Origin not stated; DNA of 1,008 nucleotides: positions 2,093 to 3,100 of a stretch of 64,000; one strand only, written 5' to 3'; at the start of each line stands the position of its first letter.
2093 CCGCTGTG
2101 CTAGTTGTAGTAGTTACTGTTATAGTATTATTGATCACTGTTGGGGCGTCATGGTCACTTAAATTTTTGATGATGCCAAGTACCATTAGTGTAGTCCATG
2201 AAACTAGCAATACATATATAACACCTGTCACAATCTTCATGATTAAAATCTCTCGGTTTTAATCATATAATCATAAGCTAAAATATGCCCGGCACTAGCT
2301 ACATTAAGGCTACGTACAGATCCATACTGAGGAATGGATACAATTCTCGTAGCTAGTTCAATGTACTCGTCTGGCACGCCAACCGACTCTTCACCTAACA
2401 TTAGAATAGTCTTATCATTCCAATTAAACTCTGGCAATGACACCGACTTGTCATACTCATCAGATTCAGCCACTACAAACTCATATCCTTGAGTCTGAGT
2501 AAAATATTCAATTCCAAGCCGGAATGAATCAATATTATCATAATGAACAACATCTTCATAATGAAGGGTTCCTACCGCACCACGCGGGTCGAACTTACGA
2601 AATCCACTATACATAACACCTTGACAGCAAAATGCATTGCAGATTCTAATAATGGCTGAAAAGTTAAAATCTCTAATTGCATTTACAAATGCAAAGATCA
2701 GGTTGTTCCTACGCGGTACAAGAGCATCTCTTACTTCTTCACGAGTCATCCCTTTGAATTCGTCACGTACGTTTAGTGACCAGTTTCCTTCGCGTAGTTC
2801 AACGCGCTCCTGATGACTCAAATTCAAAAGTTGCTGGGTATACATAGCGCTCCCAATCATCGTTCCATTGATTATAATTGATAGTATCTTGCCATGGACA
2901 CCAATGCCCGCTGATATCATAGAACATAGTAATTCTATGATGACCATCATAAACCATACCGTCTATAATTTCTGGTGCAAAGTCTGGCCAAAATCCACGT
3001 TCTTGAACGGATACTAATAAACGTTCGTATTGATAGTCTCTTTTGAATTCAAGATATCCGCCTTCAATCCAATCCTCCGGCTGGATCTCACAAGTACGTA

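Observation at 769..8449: Extended RNA repair/modification island around T4-type Pnkp and RNA ligase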

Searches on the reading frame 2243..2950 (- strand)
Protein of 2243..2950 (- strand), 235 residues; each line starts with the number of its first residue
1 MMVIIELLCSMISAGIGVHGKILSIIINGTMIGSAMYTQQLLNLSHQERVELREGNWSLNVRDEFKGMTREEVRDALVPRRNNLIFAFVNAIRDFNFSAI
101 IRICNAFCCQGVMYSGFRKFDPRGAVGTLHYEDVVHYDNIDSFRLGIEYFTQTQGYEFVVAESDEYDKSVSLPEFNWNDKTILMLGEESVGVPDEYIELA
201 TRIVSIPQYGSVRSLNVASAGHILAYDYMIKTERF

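Call 5: search_protein_families(library=pfam, max_evalue=0.01, proteins=[window:2243-2950:-])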
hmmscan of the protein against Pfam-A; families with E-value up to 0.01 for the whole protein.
window:2243-2950:- (235 aa): 1 family
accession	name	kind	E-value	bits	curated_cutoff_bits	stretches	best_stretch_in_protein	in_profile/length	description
PF00588.24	SpoU_methylase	-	8e-23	81.6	29.7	1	85-226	3-142/142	SpoU rRNA Methylase family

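Call 7: search_protein_families(library=phrogs, max_evalue=0.001, proteins=[window:2243-2950:-])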
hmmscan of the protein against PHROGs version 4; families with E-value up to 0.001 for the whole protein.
window:2243-2950:- (235 aa): 0 families

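Call 36: search_dna_similar(query=window:2243-2860:-, collection=phages, mode=protein, max_rows=40, max_evalue=0.001)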
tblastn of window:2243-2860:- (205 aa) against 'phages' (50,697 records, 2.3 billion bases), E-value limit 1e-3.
Records with a match: 13; places in all: 13; records where one place covers at least 80% of the query: 4.
Best place of each record, by identity: <60% 13.
By first word of the organism name: Rhodococcus 3; Salmonella 3; Bacteriophage 2; Campylobacter 2; uncultured 1; Staphylococcus 1; Escherichia 1.
By host as written in the record: - 3; Rhodococcus erythropolis RIA 643 2; Homo sapiens 2; Campylobacter jejuni 2; Rhodococcus erythropolis NRRL B-1574 1; Staphylococcus aureus 1; Escherichia coli O157:H7 ATCC 43895 1; Salmonella enterica subsp. enterica serovar Kentucky 1.
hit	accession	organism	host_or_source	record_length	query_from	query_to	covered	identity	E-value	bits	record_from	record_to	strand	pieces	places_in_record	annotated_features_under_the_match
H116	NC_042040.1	Rhodococcus phage Trina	Rhodococcus erythropolis RIA 643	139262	7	204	97%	37.1%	2e-31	125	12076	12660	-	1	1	hypothetical protein (x2)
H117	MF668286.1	Rhodococcus phage Trina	Rhodococcus erythropolis RIA 643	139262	7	204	97%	37.1%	2e-31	125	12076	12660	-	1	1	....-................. | hypothetical protein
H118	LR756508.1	uncultured phage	metagenomic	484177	30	201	84%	35.3%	6e-26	109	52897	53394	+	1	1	record has no annotation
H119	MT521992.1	Rhodococcus phage NiceHouse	Rhodococcus erythropolis NRRL B-1574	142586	14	201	92%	31.4%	3e-28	116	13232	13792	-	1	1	33: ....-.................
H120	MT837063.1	Bacteriophage sp.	human fecal samples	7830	46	197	74%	30.2%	2e-5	50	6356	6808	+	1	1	record has no annotation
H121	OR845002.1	Staphylococcus phage SA 1306 Kay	Staphylococcus aureus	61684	66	196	64%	31.9%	5e-4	46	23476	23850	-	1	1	record has no annotation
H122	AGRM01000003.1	Salmonella enterica subsp. houtenae str. ATCC BAA-1581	Homo sapiens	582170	45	197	75%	26.9%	2e-7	56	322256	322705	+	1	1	RNA methyltransferase, TrmH family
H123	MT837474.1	Bacteriophage sp.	human fecal samples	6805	41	197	77%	26.2%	2e-8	59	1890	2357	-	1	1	record has no annotation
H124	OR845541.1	Escherichia phage ECO95 1-6-1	Escherichia coli O157:H7 ATCC 43895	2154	45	197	75%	25.6%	2e-7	56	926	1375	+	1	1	record has no annotation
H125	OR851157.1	Salmonella phage S.Kent 1-2-1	Salmonella enterica subsp. enterica ...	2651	45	197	75%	25.6%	2e-7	56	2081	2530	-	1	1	record has no annotation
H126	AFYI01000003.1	Salmonella enterica subsp. enterica serovar Infantis str. ...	Homo sapiens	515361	45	197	75%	25.6%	3e-7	56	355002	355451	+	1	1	RNA methyltransferase, TrmH family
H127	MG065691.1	Campylobacter phage A11a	Campylobacter jejuni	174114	45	197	75%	24.4%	1e-5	50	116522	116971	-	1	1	record has no annotation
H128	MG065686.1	Campylobacter phage A18a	Campylobacter jejuni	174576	45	197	75%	24.4%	1e-5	50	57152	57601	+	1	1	record has no annotation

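Call 37: get_annotated_region(hit=H117, flank=8000)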
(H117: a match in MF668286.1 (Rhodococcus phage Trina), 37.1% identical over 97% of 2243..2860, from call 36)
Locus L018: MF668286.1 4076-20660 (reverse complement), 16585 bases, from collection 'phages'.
description: Rhodococcus phage Trina, complete genome.
organism: Rhodococcus phage Trina (NCBI taxid 2027905)
taxonomy: Viruses; Duplodnaviria; Heunggongvirae; Uroviricota; Caudoviricetes; Trinavirus; Trinavirus trina
host: Rhodococcus erythropolis RIA 643; source: soil; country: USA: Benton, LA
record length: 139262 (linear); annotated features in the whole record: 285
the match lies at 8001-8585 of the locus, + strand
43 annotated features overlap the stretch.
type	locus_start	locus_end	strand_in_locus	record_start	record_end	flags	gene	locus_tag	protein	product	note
CDS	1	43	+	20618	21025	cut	-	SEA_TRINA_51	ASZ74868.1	hypothetical protein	-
CDS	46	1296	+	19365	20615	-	-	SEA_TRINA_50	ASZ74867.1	RecD-like helicase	-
CDS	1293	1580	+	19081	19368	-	-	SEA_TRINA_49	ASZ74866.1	hypothetical protein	-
CDS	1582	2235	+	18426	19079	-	-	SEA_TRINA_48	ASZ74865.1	hypothetical protein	-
CDS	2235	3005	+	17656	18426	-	-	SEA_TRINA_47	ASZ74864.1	methyltransferase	-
CDS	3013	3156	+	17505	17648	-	-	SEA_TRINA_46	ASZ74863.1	hypothetical protein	-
CDS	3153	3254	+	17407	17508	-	-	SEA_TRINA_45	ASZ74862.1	hypothetical protein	-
CDS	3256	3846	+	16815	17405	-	-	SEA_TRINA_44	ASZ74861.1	hypothetical protein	-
CDS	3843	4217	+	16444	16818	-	-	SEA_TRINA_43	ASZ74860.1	hypothetical protein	-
CDS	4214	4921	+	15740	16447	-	-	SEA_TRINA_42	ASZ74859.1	ThyX-like thymidylate synthase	ThyX thymidylate synthase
CDS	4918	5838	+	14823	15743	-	-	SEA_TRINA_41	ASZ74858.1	ADP ribosylglycohydrolase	-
CDS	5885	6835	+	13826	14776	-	-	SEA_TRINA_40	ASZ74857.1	hydrolase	Hydrolase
CDS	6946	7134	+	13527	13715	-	-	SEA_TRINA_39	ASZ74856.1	hypothetical protein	-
CDS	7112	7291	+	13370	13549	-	-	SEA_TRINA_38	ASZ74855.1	hypothetical protein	-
CDS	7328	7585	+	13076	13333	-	-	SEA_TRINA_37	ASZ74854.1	hypothetical protein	-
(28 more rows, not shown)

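Call 40: search_protein_families(library=ncbifam, max_evalue=0.01, proteins=[window:2243-2860:-])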
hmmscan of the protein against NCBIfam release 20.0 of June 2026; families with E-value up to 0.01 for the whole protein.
window:2243-2860:- (205 aa): 7 families
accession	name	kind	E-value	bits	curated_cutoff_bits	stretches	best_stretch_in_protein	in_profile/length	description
NF008295.0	PRK11081.1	equivalog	5.5e-11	42.4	227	1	43-197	9-160/230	tRNA (guanosine(18)-2'-O)-methyltransferase TrmH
NF008117.0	PRK10864.1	equivalog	3.1e-10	39.8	267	1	54-197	197-337/344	tRNA/rRNA methyltransferase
TIGR00186.1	rRNA_methyl_3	equivalog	5.7e-10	39.1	160.15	1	55-197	94-235/240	23S rRNA (guanosine(2251)-2'-O)-methyltransferase RlmB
TIGR00185.1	tRNA_yibK_trmL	equivalog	2.1e-09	37.4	190.6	1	66-200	14-146/154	tRNA (uridine(34)/cytosine(34)/5-carboxymethylaminomethyluridine(34)-2'-O)-methyltransferase TrmL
NF000477.1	NshR_TsnR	equivalog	0.00013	21.5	425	1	120-191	184-253/266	NshR/TsnR family 23S rRNA methyltransferase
TIGR00050.1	rRNA_methyl_1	subfamily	0.00035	20.5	167.15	1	149-199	104-154/233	TrmJ/YjtD family RNA methyltransferase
NF041077.1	tRNAmeth_TrmJ_Sulfolob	equivalog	0.0015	18.2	350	1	141-199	94-152/229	tRNA (cytidine-2'-O-)-methyltransferase TrmJ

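Call 47: search_solved_structures(query=window:2243-2860:-, max_evalue=0.001, show_alignments=1)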
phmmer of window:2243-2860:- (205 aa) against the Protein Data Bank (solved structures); distinct sequences matched with E-value up to 0.001: 5.
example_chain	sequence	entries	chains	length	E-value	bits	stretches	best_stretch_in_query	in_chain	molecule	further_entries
1zjr_A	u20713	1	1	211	8.2e-13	51.6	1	42-199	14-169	tRNA (Guanosine-2'-O-)-methyltransferase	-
2ha8_A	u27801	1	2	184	2.4e-09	40.3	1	117-199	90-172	TAR (HIV-1) RNA loop binding protein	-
1x7o_A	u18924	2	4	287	4.6e-07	32.8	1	52-198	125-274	rRNA methyltransferase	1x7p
1v2x_A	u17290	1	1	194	4.7e-07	32.8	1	39-197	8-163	tRNA (Gm18) methyltransferase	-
7edc_A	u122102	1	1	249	7e-06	28.9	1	46-198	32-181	tRNA (guanosine(18)-2'-O)-methyltransferase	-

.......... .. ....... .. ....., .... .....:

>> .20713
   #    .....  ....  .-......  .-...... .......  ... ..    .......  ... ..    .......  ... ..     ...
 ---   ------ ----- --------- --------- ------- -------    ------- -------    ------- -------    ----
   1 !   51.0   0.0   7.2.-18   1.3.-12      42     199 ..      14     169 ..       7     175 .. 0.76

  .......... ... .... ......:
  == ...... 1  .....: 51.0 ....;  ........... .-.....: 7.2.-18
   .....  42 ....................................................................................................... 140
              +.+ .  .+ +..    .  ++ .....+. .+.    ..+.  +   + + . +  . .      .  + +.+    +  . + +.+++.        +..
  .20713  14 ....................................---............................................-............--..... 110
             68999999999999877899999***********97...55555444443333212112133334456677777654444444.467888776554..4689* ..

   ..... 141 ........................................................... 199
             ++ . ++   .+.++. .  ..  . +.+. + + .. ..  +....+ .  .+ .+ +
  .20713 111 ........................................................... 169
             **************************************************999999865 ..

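Call 49: search_protein_families(library=padloc, max_evalue=0.01, proteins=[window:2243-2860:-])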
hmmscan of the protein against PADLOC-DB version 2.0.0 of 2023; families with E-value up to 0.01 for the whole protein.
window:2243-2860:- (205 aa): 0 families

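Call 50: find_related_loci(query=window:2243-2860:-, collection=viral_contigs, flank=10000)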
Query window:2243-2860:- (205 aa) in viral_contigs; peptide patterns used: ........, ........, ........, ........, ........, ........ (x = any residue, [..] = any of these).
8 stretches matched a pattern, but none encodes a relative of the query by tblastn (E <= 1e-3).

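Call 55: find_related_loci(query=A1, collection=viral_contigs, flank=10000)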
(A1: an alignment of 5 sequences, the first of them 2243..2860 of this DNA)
Query A1 (205 aa) in viral_contigs; peptide patterns used: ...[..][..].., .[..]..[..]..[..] (x = any residue, [..] = any of these).
67 stretches matched a pattern; 3 encode a relative of the query (tblastn E <= 1e-3); 2 distinct loci.
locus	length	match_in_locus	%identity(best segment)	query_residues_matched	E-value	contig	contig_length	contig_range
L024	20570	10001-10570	64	15-205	2e-84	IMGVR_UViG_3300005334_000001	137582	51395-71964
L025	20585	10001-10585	37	7-204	4e-36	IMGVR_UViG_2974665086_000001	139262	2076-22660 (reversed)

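Call 60: search_protein_families(library=pfam, max_evalue=0.1, proteins=[L024:6801-7868:+, L024:9667-9987:+, L024:4381-4962:+, L018:9572-10117:+])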
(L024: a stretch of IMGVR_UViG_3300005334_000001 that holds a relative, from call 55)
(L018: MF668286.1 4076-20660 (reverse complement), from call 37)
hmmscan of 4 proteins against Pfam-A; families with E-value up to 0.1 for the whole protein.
L024:6801-7868:+ (355 aa): 3 families
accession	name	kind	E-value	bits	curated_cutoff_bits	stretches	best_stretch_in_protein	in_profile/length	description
PF09511.15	RNA_lig_T4_1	-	1.3e-15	58.3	28.3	1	53-205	2-163/227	RNA ligase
PF19292.4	KPBB_C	-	0.009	15.6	27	0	34-63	83-111/238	Phosphorylase b kinase C-terminal domain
PF09414.15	RNA_ligase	-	0.012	16.2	27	1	88-237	2-169/171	RNA ligase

L024:9667-9987:+ (106 aa): 1 family
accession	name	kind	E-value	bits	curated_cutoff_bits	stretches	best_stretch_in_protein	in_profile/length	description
PF21348.3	RGL11_C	-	0.072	12.3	27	1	13-94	306-393/490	Rhamnogalacturonan lyase family 11, C-terminal domain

L024:4381-4962:+ (193 aa): 0 families

L018:9572-10117:+ (181 aa): 1 family
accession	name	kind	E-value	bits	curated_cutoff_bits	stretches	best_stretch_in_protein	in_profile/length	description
PF09414.15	RNA_ligase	-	1.1e-10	42.4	27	1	15-160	2-160/171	RNA ligase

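Call 98: get_annotated_region(hit=H118, flank=8000)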
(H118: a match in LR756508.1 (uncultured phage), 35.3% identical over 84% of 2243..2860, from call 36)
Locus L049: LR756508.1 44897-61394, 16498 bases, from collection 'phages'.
description: uncultured phage genome assembly, chromosome: 1.
organism: uncultured phage (NCBI taxid 278008)
taxonomy: Viruses; environmental samples
host: -; source: metagenomic; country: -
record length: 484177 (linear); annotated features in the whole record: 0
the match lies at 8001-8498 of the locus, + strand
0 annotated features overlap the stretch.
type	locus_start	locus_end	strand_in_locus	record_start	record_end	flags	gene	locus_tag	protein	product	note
